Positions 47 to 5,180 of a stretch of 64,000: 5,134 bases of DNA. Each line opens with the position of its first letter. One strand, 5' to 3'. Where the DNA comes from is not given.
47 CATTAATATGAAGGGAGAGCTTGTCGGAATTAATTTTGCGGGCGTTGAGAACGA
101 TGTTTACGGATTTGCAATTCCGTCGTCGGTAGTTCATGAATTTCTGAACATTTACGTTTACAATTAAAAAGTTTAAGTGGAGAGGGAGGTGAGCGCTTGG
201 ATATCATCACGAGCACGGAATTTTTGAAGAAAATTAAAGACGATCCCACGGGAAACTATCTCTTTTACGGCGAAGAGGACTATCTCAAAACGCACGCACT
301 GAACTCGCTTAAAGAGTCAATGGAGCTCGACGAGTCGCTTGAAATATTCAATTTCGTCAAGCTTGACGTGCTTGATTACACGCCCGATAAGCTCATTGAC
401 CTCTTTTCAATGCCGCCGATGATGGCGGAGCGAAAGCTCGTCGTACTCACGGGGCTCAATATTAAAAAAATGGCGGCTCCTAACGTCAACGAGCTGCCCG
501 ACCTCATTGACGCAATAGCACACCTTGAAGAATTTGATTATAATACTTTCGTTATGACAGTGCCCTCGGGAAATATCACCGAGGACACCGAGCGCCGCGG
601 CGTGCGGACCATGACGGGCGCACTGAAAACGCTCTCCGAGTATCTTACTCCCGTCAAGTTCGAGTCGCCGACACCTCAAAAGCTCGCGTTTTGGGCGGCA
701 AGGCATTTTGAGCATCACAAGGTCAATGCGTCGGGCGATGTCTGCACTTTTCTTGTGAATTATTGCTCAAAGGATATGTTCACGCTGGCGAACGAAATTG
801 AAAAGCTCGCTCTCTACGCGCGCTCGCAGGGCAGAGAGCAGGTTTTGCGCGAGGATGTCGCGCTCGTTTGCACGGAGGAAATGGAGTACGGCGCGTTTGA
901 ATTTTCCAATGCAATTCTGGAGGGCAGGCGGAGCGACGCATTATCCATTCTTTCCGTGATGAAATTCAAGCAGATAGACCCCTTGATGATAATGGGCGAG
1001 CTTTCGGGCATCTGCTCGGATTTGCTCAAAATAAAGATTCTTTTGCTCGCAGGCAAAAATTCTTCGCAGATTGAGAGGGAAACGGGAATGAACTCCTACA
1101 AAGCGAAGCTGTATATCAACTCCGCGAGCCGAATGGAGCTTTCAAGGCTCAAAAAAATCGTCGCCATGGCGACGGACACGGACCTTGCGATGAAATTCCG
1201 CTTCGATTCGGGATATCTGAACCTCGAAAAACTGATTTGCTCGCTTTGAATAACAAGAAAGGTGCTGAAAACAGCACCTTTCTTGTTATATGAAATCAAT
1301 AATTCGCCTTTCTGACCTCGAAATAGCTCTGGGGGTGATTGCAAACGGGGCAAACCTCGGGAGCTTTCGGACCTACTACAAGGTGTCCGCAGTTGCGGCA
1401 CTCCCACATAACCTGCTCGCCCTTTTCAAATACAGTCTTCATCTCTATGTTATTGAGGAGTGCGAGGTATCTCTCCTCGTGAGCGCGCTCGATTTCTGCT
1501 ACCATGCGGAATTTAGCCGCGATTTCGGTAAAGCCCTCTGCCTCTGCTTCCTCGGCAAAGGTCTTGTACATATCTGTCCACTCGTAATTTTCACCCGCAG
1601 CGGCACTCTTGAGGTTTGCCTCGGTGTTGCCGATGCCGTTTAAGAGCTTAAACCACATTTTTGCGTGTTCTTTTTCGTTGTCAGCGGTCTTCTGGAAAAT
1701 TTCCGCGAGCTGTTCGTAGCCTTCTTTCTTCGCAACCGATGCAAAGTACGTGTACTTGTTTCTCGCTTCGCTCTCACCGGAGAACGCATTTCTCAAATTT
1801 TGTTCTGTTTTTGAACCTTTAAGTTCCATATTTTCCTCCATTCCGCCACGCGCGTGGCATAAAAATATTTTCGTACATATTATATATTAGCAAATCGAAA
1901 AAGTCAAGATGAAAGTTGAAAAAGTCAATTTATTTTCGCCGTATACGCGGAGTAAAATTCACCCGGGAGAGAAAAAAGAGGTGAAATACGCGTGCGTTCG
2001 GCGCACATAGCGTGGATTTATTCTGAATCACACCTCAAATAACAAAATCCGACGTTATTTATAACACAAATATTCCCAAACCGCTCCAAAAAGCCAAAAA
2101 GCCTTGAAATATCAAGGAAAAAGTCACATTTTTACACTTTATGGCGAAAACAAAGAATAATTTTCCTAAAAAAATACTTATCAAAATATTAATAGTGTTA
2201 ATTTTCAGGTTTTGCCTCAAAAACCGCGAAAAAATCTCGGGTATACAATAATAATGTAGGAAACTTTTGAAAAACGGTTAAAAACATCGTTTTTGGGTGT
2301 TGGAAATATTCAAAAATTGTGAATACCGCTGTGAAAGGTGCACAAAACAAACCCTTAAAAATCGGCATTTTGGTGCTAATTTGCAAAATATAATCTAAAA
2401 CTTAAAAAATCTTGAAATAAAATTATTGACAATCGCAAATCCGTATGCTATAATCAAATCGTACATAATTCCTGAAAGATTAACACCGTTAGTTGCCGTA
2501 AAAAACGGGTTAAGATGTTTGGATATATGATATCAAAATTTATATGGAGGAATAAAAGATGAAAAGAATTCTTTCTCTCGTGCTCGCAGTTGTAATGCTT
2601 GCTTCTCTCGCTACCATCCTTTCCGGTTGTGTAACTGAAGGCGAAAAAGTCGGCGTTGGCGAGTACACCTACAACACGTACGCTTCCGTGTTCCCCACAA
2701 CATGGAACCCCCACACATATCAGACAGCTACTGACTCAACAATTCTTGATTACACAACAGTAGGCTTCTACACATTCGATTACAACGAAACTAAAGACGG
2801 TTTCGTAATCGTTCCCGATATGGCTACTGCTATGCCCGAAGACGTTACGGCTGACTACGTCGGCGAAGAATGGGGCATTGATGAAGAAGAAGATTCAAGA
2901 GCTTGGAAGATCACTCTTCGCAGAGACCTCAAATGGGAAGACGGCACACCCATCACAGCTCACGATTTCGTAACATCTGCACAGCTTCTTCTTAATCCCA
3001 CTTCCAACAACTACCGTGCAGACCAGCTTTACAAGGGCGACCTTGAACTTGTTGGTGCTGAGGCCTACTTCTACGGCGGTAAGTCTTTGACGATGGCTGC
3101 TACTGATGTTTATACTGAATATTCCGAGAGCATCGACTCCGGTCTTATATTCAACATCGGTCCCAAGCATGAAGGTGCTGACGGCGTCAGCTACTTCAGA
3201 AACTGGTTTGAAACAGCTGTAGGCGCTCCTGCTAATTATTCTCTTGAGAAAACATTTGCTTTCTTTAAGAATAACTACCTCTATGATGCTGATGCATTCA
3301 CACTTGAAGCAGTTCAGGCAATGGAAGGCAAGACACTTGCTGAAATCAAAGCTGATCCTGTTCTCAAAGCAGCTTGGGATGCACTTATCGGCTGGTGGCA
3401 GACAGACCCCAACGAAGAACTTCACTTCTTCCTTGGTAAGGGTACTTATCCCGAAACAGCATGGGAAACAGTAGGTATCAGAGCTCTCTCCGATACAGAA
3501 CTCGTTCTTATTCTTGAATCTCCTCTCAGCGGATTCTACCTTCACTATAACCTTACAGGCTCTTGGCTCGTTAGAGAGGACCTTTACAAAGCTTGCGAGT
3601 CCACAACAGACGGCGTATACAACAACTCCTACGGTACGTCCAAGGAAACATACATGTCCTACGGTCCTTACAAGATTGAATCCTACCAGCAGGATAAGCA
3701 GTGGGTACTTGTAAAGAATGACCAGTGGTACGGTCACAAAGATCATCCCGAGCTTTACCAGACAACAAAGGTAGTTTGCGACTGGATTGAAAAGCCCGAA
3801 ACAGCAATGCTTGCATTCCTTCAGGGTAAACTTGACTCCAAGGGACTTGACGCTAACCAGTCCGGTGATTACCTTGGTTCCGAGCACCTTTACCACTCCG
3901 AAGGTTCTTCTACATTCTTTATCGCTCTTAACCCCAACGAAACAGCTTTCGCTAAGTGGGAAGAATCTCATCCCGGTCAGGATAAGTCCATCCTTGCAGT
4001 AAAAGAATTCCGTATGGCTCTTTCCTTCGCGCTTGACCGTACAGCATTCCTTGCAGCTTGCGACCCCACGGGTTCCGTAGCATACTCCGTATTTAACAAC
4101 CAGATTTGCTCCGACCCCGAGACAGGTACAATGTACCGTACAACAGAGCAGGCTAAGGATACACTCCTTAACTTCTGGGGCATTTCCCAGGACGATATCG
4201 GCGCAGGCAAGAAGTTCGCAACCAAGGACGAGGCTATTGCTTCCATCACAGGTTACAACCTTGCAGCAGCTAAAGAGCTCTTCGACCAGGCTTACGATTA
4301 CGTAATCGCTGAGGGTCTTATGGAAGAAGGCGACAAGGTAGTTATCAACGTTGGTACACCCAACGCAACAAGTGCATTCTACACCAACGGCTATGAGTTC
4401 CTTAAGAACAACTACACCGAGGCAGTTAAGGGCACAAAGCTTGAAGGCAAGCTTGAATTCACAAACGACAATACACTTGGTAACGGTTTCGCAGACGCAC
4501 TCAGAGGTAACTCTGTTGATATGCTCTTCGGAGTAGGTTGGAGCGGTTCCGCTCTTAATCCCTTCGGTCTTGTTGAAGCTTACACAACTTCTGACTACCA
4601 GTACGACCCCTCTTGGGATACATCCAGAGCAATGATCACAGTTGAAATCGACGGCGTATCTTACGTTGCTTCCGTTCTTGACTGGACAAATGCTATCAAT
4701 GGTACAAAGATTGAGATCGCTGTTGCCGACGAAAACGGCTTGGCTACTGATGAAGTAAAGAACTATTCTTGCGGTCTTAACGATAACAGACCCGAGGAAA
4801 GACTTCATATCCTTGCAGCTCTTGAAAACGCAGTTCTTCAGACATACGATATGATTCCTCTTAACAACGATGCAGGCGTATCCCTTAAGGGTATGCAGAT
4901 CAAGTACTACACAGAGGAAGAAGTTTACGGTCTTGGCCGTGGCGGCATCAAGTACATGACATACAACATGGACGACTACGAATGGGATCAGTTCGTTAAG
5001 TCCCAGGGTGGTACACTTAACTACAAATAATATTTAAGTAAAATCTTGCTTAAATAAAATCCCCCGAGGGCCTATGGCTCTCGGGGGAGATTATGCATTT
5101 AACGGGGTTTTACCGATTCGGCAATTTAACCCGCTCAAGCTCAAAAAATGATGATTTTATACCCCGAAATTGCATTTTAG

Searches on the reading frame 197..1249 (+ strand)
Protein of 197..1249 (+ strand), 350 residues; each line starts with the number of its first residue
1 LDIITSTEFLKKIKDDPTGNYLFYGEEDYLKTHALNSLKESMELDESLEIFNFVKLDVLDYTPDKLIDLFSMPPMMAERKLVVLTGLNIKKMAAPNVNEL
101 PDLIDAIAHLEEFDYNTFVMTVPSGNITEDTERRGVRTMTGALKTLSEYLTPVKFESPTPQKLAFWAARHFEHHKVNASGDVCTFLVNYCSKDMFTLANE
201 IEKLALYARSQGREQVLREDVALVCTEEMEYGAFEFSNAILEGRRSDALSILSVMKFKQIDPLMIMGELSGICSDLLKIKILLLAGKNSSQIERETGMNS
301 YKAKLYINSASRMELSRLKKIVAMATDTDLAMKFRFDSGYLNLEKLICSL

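Call 76: search_protein_families(library=pfam, proteins=[window:197-1249:+], max_evalue=0.00001)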
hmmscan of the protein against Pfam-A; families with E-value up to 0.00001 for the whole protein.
window:197-1249:+ (350 aa): 1 family
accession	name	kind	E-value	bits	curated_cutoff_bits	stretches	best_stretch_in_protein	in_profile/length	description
PF21694.2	DNA_pol3_delta_C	-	7.3e-15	55.5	27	1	233-347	4-118/121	DNA polymerase III delta subunit, C-terminal domain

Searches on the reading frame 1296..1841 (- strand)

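Call 76: search_protein_families(library=pfam, proteins=[window:1296-1841:-], max_evalue=0.00001)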
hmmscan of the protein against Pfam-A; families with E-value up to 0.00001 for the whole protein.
window:1296-1841:- (181 aa): 3 families
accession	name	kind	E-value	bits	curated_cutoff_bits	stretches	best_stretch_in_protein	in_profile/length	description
PF02915.23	Rubrerythrin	-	7e-26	91.7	22.8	1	15-129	2-137/137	Rubrerythrin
PF21349.2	RUBY_RBDX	-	8.1e-14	51.2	26.5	1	146-175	1-30/30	Rubrerythrin, rubredoxin-like domain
PF00210.30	Ferritin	-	7.8e-08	32.8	24.5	1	15-95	3-85/142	Ferritin-like domain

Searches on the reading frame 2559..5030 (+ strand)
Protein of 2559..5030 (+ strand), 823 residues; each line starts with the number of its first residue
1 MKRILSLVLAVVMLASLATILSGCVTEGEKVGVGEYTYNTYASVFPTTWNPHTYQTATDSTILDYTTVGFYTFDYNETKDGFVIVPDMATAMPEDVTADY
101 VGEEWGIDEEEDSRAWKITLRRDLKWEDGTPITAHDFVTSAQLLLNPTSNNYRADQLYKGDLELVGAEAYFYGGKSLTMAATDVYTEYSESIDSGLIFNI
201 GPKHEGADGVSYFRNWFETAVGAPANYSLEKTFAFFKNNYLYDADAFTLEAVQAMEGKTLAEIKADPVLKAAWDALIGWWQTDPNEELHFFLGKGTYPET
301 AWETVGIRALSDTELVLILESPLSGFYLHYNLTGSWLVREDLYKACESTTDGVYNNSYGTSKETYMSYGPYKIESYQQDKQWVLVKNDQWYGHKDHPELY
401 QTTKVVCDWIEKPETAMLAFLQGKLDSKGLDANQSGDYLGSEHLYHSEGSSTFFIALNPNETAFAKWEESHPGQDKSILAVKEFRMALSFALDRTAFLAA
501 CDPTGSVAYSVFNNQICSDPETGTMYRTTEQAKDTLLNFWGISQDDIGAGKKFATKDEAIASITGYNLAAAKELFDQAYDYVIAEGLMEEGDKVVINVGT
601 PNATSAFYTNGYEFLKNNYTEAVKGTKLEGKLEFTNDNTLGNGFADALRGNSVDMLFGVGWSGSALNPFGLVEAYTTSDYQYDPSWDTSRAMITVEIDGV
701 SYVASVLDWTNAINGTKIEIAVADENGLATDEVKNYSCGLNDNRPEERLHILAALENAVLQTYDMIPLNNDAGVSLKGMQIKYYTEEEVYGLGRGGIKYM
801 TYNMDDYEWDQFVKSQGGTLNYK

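Call 76: search_protein_families(library=pfam, proteins=[window:2559-5030:+], max_evalue=0.00001)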
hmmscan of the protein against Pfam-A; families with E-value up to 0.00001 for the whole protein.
window:2559-5030:+ (823 aa): 1 family
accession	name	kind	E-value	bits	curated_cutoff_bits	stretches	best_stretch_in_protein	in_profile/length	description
PF00496.27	SBP_bac_5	-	1.8e-35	123.2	32.4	2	297-679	53-364/368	Bacterial extracellular solute-binding proteins, family 5 Middle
